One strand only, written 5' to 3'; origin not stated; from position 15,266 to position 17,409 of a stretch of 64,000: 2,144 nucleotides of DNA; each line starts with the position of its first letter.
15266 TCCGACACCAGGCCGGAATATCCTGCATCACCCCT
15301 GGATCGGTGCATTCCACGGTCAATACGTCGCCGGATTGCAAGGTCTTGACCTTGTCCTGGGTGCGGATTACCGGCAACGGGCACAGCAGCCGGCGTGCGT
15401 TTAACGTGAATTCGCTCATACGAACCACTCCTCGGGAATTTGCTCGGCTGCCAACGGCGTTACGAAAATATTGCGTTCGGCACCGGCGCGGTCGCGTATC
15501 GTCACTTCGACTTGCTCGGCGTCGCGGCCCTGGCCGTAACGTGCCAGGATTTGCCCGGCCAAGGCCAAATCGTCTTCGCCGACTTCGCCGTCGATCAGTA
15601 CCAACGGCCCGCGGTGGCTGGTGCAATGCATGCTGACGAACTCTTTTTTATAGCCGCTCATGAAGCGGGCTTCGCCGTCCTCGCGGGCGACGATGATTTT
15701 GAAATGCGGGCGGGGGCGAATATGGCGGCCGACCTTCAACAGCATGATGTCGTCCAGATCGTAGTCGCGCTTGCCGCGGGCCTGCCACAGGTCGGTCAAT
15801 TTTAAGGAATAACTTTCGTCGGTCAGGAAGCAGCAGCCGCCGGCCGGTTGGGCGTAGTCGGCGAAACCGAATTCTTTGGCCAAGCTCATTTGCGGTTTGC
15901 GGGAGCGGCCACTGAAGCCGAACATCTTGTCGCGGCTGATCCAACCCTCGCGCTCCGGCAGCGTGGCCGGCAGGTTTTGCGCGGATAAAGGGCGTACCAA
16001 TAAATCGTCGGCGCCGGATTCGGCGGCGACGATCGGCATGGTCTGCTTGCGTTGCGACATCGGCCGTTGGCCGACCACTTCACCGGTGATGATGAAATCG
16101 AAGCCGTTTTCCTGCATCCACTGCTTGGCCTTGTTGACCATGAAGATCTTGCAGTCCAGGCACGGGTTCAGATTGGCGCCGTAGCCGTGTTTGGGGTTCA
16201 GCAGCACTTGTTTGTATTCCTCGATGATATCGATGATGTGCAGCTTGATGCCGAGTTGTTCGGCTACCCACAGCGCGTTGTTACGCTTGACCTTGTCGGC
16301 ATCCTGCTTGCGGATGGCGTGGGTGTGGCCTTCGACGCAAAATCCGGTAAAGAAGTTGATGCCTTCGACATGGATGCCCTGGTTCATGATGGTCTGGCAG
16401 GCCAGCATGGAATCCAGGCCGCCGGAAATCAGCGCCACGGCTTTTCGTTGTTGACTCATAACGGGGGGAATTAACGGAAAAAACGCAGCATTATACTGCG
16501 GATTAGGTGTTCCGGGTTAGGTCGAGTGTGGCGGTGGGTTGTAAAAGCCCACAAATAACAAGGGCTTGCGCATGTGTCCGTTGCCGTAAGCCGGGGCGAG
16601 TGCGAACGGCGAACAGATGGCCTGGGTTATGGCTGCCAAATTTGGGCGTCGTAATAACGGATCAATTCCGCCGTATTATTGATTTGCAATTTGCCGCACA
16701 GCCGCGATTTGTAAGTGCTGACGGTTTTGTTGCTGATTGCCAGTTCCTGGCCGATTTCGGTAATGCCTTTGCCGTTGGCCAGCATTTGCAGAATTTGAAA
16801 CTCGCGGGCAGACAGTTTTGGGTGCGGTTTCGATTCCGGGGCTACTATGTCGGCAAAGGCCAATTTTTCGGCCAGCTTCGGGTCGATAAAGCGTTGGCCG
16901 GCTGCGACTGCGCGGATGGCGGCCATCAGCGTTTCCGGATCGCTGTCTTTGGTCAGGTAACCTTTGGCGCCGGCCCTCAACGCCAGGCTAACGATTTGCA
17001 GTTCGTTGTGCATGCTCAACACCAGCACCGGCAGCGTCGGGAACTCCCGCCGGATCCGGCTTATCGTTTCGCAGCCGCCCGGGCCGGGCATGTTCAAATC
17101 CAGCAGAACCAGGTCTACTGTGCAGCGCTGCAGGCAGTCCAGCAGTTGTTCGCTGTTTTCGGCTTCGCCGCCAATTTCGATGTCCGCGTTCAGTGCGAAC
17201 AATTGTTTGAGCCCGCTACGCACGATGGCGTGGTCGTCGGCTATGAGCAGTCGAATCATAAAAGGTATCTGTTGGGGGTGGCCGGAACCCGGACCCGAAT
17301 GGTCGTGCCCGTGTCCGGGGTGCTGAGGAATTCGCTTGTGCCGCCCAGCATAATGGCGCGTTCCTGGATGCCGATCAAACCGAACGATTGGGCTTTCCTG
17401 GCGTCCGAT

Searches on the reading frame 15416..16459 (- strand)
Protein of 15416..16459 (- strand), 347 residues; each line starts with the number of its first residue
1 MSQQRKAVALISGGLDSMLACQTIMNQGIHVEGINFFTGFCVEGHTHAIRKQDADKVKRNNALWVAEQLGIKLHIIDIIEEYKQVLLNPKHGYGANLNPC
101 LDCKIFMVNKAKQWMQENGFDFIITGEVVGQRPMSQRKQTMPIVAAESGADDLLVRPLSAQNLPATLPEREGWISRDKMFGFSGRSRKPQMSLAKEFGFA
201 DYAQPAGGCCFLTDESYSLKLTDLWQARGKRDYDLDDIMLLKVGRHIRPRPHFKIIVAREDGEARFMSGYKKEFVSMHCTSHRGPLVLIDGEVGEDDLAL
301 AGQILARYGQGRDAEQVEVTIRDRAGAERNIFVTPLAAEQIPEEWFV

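Call 31: search_protein_families(library=pfam, proteins=[window:15416-16459:-], max_evalue=0.00001)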
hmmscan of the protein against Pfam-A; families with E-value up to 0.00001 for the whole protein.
window:15416-16459:- (347 aa): 3 families
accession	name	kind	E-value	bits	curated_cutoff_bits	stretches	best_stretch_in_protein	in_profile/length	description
PF18297.6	NFACT-R_2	-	2e-35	121.5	26.9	1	244-346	1-104/104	NFACT protein RNA binding domain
PF02568.20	ThiI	-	1.9e-11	44.4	20.5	1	4-158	3-144/197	Thiamine biosynthesis protein (ThiI)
PF03054.22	tRNA_Me_trans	-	1.3e-10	41.8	20.6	1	6-132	2-131/202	tRNA methyl transferase HUP domain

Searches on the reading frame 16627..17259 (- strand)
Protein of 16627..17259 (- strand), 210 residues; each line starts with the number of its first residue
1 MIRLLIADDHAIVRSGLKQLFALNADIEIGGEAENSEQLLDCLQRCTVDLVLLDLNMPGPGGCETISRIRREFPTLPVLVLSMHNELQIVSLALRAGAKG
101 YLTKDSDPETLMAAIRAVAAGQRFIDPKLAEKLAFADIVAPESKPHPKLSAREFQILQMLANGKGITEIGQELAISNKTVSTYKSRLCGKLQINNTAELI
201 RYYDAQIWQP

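Call 31: search_protein_families(library=pfam, proteins=[window:16627-17259:-], max_evalue=0.00001)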
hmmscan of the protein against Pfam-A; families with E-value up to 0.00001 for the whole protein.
window:16627-17259:- (210 aa): 2 families
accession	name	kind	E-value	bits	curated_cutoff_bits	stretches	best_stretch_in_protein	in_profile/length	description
PF00072.30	Response_reg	-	1e-27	96.9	30.2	1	5-116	2-111/111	Response regulator receiver domain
PF00196.25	GerE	-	1.5e-17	63.4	23.5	1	148-202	2-56/57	Bacterial regulatory proteins, luxR family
